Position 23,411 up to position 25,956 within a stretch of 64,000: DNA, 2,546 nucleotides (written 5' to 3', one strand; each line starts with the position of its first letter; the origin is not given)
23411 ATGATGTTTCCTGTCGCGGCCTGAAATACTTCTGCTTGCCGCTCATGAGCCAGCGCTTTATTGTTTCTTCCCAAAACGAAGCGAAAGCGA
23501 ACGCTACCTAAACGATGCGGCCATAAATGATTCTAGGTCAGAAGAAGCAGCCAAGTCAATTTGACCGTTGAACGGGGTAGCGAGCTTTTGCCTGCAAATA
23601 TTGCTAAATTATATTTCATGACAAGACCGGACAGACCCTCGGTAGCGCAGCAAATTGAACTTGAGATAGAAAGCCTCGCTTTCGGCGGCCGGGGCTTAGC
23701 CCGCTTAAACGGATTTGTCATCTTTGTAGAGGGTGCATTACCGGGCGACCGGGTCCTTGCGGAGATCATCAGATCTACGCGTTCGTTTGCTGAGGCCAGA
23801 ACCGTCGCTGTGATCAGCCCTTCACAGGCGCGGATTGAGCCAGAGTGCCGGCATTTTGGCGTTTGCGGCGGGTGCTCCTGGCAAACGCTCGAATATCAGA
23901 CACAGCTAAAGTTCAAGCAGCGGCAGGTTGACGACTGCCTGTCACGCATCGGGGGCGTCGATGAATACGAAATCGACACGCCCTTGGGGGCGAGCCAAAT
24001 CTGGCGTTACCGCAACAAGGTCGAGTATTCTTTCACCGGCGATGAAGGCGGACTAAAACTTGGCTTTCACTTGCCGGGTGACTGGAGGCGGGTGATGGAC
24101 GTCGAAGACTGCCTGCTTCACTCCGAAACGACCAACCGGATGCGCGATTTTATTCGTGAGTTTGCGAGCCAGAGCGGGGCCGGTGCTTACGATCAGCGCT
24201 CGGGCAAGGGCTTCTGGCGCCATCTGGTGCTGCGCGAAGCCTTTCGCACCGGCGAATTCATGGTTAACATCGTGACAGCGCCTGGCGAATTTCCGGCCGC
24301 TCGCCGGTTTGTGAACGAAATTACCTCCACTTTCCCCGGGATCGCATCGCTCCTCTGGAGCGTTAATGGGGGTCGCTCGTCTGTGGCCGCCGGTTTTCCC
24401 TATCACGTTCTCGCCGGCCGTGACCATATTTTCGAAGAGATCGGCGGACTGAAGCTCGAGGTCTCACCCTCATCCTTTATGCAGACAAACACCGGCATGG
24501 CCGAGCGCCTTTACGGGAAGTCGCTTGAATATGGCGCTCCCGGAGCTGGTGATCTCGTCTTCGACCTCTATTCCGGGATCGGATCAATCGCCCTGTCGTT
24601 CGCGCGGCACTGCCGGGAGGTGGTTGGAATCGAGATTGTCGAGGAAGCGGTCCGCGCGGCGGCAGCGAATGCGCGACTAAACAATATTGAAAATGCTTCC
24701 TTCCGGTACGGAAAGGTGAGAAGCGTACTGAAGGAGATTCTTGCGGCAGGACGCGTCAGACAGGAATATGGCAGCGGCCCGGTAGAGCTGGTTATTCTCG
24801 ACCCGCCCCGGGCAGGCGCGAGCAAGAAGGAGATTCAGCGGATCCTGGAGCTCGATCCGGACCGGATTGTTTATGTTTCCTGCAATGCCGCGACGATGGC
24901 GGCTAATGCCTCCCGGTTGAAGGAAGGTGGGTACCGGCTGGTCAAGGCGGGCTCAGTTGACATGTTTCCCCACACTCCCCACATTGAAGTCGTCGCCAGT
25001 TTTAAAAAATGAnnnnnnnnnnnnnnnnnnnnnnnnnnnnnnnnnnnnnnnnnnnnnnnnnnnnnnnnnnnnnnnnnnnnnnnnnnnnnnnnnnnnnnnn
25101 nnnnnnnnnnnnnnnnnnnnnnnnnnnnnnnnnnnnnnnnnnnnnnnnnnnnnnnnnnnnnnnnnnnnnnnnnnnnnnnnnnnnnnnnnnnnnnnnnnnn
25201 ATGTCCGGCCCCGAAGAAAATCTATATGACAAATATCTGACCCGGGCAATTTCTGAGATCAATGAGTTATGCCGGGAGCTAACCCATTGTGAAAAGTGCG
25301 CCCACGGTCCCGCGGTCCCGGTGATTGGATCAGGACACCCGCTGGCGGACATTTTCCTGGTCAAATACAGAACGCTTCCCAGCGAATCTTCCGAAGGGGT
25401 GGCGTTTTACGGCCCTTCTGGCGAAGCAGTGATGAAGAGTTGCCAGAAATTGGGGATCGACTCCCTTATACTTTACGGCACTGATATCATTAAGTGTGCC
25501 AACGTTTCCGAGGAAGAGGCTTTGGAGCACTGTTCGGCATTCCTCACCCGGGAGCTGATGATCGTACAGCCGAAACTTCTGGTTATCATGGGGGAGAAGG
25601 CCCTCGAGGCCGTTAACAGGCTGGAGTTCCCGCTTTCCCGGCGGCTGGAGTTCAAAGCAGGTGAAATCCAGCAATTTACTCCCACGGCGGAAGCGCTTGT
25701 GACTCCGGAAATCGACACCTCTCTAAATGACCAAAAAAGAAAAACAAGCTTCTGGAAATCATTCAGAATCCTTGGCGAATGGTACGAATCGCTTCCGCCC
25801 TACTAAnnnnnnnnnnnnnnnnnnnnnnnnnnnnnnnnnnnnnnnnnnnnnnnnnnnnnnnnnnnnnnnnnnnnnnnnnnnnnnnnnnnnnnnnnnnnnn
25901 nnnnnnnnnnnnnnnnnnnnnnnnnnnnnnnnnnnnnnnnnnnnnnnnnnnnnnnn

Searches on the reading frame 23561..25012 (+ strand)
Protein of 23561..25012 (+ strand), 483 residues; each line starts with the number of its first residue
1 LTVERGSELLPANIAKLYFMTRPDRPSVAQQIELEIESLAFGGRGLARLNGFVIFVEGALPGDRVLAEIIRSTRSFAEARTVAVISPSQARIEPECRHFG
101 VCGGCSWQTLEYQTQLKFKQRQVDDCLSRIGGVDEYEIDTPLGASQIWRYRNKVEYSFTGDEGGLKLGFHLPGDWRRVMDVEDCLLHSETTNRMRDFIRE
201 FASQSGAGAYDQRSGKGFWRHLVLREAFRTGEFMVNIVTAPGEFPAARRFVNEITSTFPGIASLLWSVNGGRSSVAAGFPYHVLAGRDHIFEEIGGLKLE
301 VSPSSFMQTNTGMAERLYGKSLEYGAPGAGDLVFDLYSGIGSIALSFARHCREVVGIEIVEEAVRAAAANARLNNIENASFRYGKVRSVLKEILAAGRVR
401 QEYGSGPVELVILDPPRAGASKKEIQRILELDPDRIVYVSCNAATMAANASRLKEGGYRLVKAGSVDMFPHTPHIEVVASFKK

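Call 25: search_protein_families(library=pfam, proteins=[window:23561-25012:+])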
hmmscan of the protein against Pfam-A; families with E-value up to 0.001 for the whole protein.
window:23561-25012:+ (483 aa): 7 families
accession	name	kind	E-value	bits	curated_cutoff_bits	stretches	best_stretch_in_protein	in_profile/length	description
PF05958.17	tRNA_U5-meth_tr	-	1e-20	74.6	23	1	303-477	176-350/357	tRNA (Uracil-5-)-methyltransferase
PF01938.26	TRAM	-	1.1e-09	38.4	21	1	30-81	6-60/61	TRAM domain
PF02475.24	TRM5-TYW2_MTfase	-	6.7e-07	29.8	28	1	328-389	35-99/164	TRM5/TYW2 methyltransferase domain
PF13847.12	Methyltransf_31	-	2.1e-06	27.9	27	1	332-393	6-69/145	Methyltransferase domain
PF03602.21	Cons_hypoth95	-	9.6e-05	22.6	24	1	330-445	42-156/182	Conserved hypothetical protein 95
PF09445.16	Methyltransf_15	-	0.00014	21.9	22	1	332-422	3-86/165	RNA cap guanine-N2 methyltransferase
PF13649.12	Methyltransf_25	-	0.0002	22.4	27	1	333-388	1-57/97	Methyltransferase domain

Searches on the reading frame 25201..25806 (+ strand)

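Call 25: search_protein_families(library=pfam, proteins=[window:25201-25806:+])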
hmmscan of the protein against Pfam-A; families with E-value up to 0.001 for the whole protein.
window:25201-25806:+ (201 aa): 1 family
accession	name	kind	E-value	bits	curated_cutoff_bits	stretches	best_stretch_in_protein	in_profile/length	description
PF03167.25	UDG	-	1e-09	39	24.3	1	62-172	21-119/141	Uracil DNA glycosylase superfamily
